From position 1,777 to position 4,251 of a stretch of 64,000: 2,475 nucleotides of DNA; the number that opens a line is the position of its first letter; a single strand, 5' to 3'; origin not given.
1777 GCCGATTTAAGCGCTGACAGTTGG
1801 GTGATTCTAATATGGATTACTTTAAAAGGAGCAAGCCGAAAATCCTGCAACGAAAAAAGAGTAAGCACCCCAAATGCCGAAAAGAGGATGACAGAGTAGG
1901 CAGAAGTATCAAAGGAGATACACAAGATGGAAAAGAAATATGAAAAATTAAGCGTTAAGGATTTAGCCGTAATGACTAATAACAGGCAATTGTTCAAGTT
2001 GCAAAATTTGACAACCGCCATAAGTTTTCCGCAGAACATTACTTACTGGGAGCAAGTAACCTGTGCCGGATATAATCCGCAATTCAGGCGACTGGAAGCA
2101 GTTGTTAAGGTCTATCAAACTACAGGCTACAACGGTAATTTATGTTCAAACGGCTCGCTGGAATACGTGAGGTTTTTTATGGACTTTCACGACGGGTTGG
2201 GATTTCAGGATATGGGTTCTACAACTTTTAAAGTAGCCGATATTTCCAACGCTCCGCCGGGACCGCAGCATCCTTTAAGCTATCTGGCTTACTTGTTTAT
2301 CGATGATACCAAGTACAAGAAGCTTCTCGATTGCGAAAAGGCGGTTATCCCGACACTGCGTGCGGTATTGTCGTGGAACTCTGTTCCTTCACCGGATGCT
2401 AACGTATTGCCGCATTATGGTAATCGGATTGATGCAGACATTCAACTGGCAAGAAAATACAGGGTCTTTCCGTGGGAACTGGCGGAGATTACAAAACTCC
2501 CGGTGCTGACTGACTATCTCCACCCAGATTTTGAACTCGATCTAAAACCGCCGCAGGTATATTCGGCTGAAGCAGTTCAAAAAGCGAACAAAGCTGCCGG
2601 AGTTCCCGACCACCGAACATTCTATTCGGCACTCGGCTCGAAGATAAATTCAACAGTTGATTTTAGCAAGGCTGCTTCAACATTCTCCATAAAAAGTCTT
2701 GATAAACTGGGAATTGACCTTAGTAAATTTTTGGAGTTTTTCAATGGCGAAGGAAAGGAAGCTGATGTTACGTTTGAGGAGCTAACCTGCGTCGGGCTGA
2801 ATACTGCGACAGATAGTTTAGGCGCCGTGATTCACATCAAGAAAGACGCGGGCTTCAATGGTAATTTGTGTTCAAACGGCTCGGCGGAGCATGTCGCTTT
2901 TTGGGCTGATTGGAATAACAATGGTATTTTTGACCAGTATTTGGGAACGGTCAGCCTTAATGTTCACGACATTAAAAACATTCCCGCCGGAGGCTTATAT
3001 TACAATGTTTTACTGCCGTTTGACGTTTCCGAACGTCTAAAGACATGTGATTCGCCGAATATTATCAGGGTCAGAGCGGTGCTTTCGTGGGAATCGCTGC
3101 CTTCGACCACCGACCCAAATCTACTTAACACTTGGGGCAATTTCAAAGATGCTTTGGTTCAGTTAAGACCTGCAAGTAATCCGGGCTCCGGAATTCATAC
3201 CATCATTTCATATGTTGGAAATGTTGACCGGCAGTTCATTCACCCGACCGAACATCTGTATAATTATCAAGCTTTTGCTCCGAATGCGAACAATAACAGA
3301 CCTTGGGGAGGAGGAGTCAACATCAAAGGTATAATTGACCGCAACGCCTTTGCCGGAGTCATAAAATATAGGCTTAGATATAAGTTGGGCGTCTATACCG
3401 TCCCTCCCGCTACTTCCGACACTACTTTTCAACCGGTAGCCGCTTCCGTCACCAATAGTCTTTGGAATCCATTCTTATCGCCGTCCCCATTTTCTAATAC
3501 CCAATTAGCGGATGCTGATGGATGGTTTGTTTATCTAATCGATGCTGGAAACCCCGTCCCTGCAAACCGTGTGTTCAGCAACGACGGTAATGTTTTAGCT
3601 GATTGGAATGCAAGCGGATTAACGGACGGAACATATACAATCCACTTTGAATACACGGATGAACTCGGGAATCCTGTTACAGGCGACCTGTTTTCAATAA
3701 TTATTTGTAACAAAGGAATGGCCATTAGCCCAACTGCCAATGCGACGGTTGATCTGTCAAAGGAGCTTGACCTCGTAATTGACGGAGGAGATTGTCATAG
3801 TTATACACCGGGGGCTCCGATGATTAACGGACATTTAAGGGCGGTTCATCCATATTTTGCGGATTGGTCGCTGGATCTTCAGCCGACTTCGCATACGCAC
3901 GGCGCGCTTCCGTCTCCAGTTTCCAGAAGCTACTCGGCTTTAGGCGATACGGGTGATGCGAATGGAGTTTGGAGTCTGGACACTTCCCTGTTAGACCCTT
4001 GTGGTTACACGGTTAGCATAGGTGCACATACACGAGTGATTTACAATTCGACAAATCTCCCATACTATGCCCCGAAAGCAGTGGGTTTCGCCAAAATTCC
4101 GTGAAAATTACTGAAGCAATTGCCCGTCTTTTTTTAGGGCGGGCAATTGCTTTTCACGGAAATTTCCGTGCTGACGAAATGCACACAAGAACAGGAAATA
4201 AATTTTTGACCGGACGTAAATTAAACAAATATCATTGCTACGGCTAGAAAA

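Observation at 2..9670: Multi-hydrolase cluster without export signals, headed by a tail-anchored vWA protein: a candidate uncharacterised effector or conflict system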

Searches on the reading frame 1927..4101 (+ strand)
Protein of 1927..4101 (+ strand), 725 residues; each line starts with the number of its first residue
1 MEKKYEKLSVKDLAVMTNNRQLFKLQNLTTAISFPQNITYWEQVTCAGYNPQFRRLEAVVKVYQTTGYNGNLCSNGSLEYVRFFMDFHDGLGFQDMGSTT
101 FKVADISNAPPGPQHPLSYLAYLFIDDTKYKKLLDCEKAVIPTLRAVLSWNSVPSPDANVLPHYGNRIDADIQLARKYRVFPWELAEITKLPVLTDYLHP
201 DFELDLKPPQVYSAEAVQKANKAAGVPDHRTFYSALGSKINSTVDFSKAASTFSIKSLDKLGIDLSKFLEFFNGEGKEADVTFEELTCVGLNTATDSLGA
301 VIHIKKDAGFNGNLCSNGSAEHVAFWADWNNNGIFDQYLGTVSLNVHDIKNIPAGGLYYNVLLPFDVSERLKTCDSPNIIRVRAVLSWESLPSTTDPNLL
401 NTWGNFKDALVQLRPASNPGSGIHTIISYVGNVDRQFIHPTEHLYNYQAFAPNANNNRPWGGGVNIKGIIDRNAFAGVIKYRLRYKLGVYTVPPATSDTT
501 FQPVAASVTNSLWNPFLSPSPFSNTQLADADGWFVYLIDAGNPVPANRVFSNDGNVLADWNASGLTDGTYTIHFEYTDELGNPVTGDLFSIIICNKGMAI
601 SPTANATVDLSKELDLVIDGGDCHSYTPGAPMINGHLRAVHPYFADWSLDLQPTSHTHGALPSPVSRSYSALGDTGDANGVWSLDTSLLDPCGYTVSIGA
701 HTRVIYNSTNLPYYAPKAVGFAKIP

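Call 5: search_protein_families(library=pfam, proteins=[window:1927-4101:+], max_evalue=0.01)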
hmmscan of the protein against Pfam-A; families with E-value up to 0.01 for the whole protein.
window:1927-4101:+ (725 aa): 1 family
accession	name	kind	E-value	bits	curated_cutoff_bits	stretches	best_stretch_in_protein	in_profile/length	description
PF20009.4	GEVED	-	0.00022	22.4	24.4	1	323-408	2-74/78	GEVED domain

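Call 6: search_protein_families(library=ncbifam, proteins=[window:1927-4101:+], max_evalue=0.01)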
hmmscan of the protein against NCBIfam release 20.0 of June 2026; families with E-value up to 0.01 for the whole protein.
window:1927-4101:+ (725 aa): 0 families

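Call 7: search_protein_families(library=padloc, proteins=[window:1927-4101:+], max_evalue=0.01)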
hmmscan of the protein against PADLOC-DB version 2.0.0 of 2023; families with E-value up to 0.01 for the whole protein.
window:1927-4101:+ (725 aa): 0 families

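Call 9: find_encoding_contigs(protein=window:1927-4101:+, flank=10000, max_places=6)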
Protein window:1927-4101:+ (725 aa): 5 contigs read that carry it; 4 places shown.
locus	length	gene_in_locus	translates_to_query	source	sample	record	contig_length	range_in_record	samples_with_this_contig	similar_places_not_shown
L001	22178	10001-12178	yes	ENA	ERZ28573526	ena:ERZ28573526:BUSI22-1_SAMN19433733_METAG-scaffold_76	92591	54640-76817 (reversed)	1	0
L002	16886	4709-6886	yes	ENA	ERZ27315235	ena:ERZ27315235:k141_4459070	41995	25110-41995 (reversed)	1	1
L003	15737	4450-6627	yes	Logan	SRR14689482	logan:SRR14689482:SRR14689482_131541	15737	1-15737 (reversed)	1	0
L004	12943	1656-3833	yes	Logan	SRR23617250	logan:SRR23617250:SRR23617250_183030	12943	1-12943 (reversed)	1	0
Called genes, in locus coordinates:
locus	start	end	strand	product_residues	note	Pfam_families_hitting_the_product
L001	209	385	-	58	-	-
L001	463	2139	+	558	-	-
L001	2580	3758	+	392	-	-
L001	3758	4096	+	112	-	-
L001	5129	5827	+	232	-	-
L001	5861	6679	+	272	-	-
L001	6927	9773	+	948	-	PF00264:Tyrosinase, PF13519:VWA_2 (weak)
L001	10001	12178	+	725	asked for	-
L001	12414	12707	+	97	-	-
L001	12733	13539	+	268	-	PF00112:Peptidase_C1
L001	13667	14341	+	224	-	-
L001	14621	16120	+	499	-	PF04185:Phosphoesterase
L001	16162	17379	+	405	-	PF00082:Peptidase_S8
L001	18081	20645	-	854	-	PF19838:LptD_2, PF04453:LptD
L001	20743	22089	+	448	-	PF00072:Response_reg, PF07728:AAA_5 (faint), PF00158:Sigma54_activat, PF14532:Sigma54_activ_2, PF25601:AAA_lid_14, PF02954:HTH_8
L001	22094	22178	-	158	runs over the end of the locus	-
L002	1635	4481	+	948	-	PF00264:Tyrosinase, PF13519:VWA_2 (weak)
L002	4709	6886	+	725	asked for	-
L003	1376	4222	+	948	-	PF00264:Tyrosinase, PF13519:VWA_2 (weak)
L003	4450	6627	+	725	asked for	-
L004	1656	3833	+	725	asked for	-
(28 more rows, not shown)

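Call 12: find_related_loci(query=window:1927-4101:+, collection=genome_contigs, flank=10000)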
Query window:1927-4101:+ (725 aa) in genome_contigs; peptide patterns used: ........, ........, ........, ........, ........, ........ (x = any residue, [..] = any of these).
55 stretches matched a pattern; 28 encode a relative of the query (tblastn E <= 1e-3); 27 distinct loci.
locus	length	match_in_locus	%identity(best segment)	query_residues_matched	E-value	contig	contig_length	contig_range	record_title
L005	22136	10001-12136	71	3-725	0e+0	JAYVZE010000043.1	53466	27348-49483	MAG: Blastocatellia bacterium isolate GL88_UP_metabat_53 GL88_UP_metabat_53_42, whole genome shotgun sequence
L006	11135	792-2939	70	1-724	0e+0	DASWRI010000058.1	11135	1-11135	MAG TPA_asm: Pyrinomonadaceae bacterium isolate SMAG_U3517 k141_81037, whole genome shotgun sequence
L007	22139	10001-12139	59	3-725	0e+0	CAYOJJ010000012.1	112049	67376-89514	MAG TPA_asm: uncultured Alphaproteobacteria bacterium isolate SRP262948_co1_66 genome assembly, contig: NODE_183_length_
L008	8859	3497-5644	59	1-725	0e+0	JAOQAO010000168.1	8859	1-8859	MAG: Bacteroidetes bacterium isolate RYN_284 scaffold_1479998, whole genome shotgun sequence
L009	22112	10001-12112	70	11-725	0e+0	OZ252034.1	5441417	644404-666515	MAG: Pyrinomonadaceae bacterium isolate 41dda736-7ff2-45ff-a8fc-0584c9c3cda8 genome assembly, chromosome: 1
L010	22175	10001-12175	51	1-722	0e+0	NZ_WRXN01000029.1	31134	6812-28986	Chitinophaga tropicalis strain ysch24 NODE_29_length_31134_cov_23.880898, whole genome shotgun sequence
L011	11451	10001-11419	65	12-486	0e+0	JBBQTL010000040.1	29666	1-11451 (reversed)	MAG: Chitinophagales bacterium isolate Co_metawrap_1837 Cmw_1837_k141_9264303_length_29666_cov_8.0000, whole genome shot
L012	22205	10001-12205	43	1-724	5e-180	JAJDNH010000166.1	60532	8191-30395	MAG: Acidobacteria bacterium isolate ALJrbin.24 k141_9380084, whole genome shotgun sequence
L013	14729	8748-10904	44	1-724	1e-176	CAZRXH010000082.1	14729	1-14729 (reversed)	MAG TPA_asm: uncultured Bacteroidota bacterium isolate SRP271791_co2_92 genome assembly, contig: NODE_1005_length_14729_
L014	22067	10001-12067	45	23-722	2e-175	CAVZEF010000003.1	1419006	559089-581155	MAG: uncultured proteobacterium isolate MFD05841.bin.2.175 genome assembly, contig: contig_33852, whole genome shotgun s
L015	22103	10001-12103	62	12-725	0e+0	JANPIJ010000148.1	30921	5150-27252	MAG: Ferruginibacter sp. isolate VAR_61_metabat_90 VAR_61_k141_2191341, whole genome shotgun sequence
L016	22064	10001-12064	45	31-724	3e-165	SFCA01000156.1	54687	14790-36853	MAG: Microcystis aeruginosa Ma_QC_C_20070703_M131 M131_156, whole genome shotgun sequence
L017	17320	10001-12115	42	6-722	4e-161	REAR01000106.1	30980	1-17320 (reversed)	MAG: Sphingobacteriales bacterium isolate PH2015_01D_40_17 PH2015_01D_scaffold_762, whole genome shotgun sequence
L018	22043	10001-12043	43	37-722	4e-161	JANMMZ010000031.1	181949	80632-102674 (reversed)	MAG: Saprospiraceae bacterium isolate OTE_58_metabat_412 OTE_58_k141_1017362, whole genome shotgun sequence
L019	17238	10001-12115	41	6-722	2e-160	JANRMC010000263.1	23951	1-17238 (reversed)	MAG: Flavihumibacter sp. isolate bins.150 k141_347615, whole genome shotgun sequence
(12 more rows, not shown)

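Call 16: find_homologous_proteins(query=window:1927-4101:+, max_evalue=0.00001)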
Query window:1927-4101:+ (725 aa): 923 proteins with E <= 0.00001 among 8000 candidates; the best 120 are listed.
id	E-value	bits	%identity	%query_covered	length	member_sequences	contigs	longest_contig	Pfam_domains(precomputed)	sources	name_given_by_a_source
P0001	0.0e+0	1700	100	100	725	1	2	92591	-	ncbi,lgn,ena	-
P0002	0.0e+0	1363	81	100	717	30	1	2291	-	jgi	jgi:hypothetical protein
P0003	0.0e+0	1277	76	100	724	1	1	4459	-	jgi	jgi:hypothetical protein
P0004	0.0e+0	1162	69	99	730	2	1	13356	-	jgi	-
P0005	0.0e+0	1155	70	100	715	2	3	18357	-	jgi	jgi:hypothetical protein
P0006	0.0e+0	1152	70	100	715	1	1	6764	PF20009.5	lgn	-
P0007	0.0e+0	1143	70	98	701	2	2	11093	-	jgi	jgi:hypothetical protein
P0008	0.0e+0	1122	67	99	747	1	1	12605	-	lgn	-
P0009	0.0e+0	1111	68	100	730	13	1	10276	-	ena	-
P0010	0.0e+0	1106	68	99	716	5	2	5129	-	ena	-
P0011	0.0e+0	1101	68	99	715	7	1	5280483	-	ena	-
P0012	0.0e+0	1101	67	100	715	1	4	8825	PF20009.5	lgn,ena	-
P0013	0.0e+0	1097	68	99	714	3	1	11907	-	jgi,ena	-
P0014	0.0e+0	1046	64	99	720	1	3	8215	-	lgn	-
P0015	0.0e+0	1033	64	99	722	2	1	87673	-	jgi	jgi:hypothetical protein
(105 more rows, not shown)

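Call 19: search_protein_families(library=pfam, proteins=[L001:463-2136:+, L001:2568-3755:+, L001:3758-4093:+, L001:5129-5824:+, L001:5861-6676:+, L001:6927-9770:+], max_evalue=0.01)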
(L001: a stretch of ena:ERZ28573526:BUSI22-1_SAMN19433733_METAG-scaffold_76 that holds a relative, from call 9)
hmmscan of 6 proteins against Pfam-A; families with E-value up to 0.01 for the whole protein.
L001:463-2136:+ (558 aa): 0 families

L001:2568-3755:+ (396 aa): 0 families

L001:3758-4093:+ (112 aa): 0 families

L001:5129-5824:+ (232 aa): 0 families

L001:5861-6676:+ (272 aa): 0 families

L001:6927-9770:+ (948 aa): 4 families
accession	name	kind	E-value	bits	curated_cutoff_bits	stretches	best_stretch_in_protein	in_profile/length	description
PF00264.25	Tyrosinase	-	2.9e-21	77.3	22.6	1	51-249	6-213/214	Common central domain of tyrosinase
PF13519.12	VWA_2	-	5.3e-07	30.7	27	1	450-577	1-106/107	von Willebrand factor type A domain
PF00092.34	VWA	-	0.00023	21.8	23.8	1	452-617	4-152/174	von Willebrand factor type A domain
PF00630.25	Filamin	-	0.0097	17.2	26.9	0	824-876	41-93/93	Filamin/ABP280 repeat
